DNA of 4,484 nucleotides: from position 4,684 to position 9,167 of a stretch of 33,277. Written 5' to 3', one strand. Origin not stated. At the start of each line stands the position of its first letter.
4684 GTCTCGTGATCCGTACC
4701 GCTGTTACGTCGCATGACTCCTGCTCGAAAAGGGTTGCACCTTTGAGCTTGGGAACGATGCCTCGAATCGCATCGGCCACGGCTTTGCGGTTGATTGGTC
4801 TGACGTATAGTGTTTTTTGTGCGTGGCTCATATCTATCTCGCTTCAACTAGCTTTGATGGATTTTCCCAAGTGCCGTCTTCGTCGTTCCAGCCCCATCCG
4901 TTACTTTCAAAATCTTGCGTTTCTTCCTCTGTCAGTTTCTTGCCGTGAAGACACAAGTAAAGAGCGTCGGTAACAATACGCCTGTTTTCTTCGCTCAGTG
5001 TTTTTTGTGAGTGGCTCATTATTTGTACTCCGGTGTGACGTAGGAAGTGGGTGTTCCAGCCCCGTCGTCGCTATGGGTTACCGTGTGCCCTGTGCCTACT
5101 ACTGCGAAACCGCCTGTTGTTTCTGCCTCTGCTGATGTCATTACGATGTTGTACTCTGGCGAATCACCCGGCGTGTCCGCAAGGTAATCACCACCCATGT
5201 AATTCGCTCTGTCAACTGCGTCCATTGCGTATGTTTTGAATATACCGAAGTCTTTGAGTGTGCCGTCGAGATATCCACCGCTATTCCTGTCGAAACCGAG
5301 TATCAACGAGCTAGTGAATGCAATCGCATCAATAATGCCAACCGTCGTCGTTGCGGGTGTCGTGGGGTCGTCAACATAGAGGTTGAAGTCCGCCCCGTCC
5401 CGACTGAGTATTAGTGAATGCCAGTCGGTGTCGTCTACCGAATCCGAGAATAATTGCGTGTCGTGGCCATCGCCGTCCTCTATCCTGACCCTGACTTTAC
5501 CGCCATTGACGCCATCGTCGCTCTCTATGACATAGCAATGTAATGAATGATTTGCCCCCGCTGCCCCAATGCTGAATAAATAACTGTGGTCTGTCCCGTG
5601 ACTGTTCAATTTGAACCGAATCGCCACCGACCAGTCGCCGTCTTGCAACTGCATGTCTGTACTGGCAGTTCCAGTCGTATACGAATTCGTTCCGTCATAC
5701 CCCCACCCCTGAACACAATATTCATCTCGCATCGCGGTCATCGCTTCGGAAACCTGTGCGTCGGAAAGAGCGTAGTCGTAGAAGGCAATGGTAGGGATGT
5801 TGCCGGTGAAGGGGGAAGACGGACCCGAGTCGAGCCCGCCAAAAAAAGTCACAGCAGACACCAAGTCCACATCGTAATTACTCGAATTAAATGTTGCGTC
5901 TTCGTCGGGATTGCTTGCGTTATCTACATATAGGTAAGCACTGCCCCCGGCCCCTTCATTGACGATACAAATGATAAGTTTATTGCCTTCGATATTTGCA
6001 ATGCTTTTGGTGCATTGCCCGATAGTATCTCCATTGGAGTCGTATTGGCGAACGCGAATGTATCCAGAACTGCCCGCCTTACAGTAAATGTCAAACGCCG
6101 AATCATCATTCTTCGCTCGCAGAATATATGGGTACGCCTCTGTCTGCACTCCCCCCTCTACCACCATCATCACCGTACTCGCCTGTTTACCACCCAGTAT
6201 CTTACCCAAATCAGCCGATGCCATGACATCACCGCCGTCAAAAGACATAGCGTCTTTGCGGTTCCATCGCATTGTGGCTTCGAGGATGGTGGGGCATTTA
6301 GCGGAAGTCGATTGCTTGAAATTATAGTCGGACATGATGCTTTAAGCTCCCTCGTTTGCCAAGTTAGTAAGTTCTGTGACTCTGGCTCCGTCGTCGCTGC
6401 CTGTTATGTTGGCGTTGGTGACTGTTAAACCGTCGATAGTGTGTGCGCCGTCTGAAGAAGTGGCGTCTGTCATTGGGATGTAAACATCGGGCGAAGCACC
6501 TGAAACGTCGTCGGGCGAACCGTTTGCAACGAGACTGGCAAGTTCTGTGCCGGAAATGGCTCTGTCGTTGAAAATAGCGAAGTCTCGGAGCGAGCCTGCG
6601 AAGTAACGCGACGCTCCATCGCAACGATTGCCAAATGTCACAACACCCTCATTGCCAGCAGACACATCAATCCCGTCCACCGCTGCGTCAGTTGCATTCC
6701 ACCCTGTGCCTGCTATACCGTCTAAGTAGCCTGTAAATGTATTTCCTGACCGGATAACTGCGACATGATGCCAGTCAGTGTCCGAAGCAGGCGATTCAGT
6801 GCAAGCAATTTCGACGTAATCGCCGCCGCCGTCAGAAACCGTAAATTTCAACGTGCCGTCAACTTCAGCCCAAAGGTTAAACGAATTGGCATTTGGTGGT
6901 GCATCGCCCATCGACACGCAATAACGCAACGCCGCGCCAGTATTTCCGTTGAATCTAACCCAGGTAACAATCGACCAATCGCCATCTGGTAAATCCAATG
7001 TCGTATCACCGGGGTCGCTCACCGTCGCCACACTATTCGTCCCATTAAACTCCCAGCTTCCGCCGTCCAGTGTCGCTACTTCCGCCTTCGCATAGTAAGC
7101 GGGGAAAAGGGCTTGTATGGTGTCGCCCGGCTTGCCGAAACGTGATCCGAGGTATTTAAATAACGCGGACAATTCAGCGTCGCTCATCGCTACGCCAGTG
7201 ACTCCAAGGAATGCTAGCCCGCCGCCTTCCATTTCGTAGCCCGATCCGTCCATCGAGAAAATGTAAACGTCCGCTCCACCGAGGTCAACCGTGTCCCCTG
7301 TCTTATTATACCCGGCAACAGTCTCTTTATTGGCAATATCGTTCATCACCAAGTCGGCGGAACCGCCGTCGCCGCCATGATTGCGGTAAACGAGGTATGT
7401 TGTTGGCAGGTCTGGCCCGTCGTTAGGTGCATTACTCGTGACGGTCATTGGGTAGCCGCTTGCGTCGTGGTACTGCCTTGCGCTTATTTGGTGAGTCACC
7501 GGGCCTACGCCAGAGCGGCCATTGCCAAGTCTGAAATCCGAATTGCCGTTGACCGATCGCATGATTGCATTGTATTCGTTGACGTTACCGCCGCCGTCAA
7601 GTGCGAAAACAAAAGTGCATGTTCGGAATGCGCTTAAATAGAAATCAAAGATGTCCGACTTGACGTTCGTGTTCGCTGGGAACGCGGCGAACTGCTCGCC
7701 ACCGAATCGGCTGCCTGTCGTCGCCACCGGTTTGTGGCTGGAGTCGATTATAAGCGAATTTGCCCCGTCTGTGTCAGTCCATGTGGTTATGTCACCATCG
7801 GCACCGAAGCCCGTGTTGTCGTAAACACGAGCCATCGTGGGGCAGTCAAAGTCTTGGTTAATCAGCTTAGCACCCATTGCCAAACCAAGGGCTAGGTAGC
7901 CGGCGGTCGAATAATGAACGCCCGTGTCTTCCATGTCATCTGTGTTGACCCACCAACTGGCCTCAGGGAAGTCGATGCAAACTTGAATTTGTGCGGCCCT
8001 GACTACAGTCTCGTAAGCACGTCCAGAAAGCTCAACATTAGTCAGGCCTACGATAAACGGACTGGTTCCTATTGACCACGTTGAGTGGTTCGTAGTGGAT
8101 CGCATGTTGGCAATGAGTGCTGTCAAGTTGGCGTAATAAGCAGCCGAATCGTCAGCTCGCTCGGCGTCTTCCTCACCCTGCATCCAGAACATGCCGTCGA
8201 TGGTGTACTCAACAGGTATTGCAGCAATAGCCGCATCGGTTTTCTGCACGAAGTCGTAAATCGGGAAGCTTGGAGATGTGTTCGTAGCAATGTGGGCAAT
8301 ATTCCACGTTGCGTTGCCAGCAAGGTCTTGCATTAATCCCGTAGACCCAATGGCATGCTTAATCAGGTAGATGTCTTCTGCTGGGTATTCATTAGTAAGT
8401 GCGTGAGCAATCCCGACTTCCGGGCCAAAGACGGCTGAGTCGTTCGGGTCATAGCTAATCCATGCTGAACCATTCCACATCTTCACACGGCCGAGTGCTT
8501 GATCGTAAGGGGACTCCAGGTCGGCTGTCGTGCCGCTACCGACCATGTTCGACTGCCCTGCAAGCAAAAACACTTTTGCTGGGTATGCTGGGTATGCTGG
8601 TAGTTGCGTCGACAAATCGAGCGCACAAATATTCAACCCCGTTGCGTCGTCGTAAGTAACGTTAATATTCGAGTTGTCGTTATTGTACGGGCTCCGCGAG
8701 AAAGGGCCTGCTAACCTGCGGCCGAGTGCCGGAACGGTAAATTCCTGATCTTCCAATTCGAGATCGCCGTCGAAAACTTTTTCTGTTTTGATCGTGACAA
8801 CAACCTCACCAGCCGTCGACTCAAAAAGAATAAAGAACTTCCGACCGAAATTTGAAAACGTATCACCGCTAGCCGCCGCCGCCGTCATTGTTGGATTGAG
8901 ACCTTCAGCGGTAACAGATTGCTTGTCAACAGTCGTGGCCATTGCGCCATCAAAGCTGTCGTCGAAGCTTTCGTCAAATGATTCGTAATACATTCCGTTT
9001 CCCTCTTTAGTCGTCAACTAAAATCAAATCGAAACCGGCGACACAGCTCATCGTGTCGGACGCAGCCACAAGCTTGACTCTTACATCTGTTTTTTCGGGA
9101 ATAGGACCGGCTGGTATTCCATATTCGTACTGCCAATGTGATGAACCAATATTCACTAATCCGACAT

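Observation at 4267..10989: Fibre/esterase gene cluster inserted between head-completion and neck genes: candidate neck or head appendages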

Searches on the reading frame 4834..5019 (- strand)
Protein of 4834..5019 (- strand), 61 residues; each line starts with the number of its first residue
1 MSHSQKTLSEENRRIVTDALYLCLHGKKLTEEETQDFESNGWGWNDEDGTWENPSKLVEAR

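Call 4: search_protein_families(library=pfam, proteins=[window:4834-5019:-], max_evalue=0.01)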
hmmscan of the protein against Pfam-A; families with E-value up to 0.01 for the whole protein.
window:4834-5019:- (61 aa): 0 families

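Call 5: search_protein_families(library=phrogs, proteins=[window:4834-5019:-], max_evalue=0.01)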
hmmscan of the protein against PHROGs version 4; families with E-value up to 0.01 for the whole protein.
window:4834-5019:- (61 aa): 0 families
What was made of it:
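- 4834..5019 (-): 61-aa ORF, paralogue of the next ORF; function unknown. No family match (calls 4, 5).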

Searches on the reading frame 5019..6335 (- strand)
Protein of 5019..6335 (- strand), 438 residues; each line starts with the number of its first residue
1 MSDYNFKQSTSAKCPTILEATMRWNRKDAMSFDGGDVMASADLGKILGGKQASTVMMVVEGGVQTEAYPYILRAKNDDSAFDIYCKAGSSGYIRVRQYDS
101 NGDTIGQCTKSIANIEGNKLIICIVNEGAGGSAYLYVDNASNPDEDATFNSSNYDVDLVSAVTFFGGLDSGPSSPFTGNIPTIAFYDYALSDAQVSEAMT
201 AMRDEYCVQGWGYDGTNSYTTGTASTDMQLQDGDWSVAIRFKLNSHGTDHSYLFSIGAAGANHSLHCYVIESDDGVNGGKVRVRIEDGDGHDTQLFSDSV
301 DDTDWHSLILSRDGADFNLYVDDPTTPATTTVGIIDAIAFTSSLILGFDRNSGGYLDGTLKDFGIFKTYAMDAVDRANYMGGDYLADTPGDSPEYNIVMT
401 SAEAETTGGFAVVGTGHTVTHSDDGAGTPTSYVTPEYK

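Call 4: search_protein_families(library=pfam, proteins=[window:5019-6335:-], max_evalue=0.01)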
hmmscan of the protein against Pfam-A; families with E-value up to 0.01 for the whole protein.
window:5019-6335:- (438 aa): 3 families
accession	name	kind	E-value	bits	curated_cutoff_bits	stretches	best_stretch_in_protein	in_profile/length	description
PF13385.13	Laminin_G_3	-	2.4e-15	57.4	27.6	2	217-367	4-142/151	Concanavalin A-like lectin/glucanases superfamily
PF02210.31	Laminin_G_2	-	1.7e-06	29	22.9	1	277-347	26-97/126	Laminin G domain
PF00054.30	Laminin_G_1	-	0.0011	19.6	24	1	277-330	27-80/131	Laminin G domain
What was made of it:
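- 5019..6335 (-): 438-aa tandem LamG protein, paralogue of the C-terminal half of the esterase protein. Laminin_G_3, E 2.4e-15, in two stretches (call 4).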

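Call 5: search_protein_families(library=phrogs, proteins=[window:5019-6335:-], max_evalue=0.01)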
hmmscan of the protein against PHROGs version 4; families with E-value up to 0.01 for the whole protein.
window:5019-6335:- (438 aa): 1 family
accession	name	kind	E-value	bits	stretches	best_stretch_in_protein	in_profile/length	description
phrog_8510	-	head and packaging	5.3e-10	38.7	2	211-366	732-884/1348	virion structural protein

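Call 99: search_protein_families(library=ncbifam, proteins=[window:5019-6335:-], max_evalue=0.01)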
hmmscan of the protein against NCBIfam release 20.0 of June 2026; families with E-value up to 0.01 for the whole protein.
window:5019-6335:- (438 aa): 0 families

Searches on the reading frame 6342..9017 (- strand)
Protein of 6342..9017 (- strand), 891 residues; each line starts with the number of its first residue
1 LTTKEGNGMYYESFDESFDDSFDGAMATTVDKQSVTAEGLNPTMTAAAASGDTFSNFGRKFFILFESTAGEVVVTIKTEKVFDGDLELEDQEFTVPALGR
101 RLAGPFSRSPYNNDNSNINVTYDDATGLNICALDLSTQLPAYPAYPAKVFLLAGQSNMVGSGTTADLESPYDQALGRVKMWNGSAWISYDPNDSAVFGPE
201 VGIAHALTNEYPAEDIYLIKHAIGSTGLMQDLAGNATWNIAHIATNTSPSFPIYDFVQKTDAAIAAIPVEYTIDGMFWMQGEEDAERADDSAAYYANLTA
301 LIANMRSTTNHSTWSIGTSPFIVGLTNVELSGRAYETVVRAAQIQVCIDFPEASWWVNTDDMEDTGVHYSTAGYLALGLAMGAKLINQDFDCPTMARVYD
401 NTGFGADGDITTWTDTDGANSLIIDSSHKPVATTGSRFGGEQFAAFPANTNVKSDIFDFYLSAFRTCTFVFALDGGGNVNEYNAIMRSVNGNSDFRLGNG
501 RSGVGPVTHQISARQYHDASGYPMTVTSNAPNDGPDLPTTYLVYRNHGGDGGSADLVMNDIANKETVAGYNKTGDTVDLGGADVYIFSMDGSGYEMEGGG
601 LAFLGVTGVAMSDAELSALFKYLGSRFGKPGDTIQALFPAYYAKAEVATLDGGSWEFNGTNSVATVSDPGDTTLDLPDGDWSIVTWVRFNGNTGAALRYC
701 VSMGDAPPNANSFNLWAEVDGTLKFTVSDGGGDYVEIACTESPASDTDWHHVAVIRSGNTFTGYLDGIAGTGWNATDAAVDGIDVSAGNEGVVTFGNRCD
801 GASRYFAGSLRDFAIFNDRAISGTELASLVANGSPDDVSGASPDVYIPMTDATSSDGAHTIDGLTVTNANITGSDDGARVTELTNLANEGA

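Call 4: search_protein_families(library=pfam, proteins=[window:6342-9017:-], max_evalue=0.01)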
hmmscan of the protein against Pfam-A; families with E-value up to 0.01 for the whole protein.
window:6342-9017:- (891 aa): 3 families
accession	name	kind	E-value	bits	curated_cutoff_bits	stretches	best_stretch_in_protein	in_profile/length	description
PF03629.24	SASA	-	2.9e-22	79.8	24.8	1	147-386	2-225/226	Carbohydrate esterase, sialic acid-specific acetylesterase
PF13385.13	Laminin_G_3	-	1.1e-16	61.7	27.6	1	660-826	3-150/151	Concanavalin A-like lectin/glucanases superfamily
PF02210.31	Laminin_G_2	-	3.2e-05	24.8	22.9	1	713-811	21-119/126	Laminin G domain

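Call 5: search_protein_families(library=phrogs, proteins=[window:6342-9017:-], max_evalue=0.01)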
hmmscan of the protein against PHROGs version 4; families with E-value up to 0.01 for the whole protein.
window:6342-9017:- (891 aa): 2 families
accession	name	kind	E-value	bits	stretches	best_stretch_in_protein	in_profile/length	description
phrog_16194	-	tail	5.5e-05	24.3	1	26-136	4-108/109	tail protein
phrog_4201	-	tail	7.6e-05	22.6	1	260-382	405-533/676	tail fiber protein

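Call 22: search_solved_structures(query=window:6342-9017:-, max_evalue=1)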
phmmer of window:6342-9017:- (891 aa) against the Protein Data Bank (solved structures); distinct sequences matched with E-value up to 1: 3.
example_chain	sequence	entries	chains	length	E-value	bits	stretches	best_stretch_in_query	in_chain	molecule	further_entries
4qvs_A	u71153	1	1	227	2.2e-07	32.7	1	648-830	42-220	S-layer domain-containing protein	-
3sh4_A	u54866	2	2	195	0.011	17.2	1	674-768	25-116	LG3 peptide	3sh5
2apj_A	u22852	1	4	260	0.053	14.9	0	273-348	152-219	Putative Esterase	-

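Call 99: search_protein_families(library=ncbifam, proteins=[window:6342-9017:-], max_evalue=0.01)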
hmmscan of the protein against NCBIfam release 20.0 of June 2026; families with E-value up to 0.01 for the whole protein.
window:6342-9017:- (891 aa): 0 families
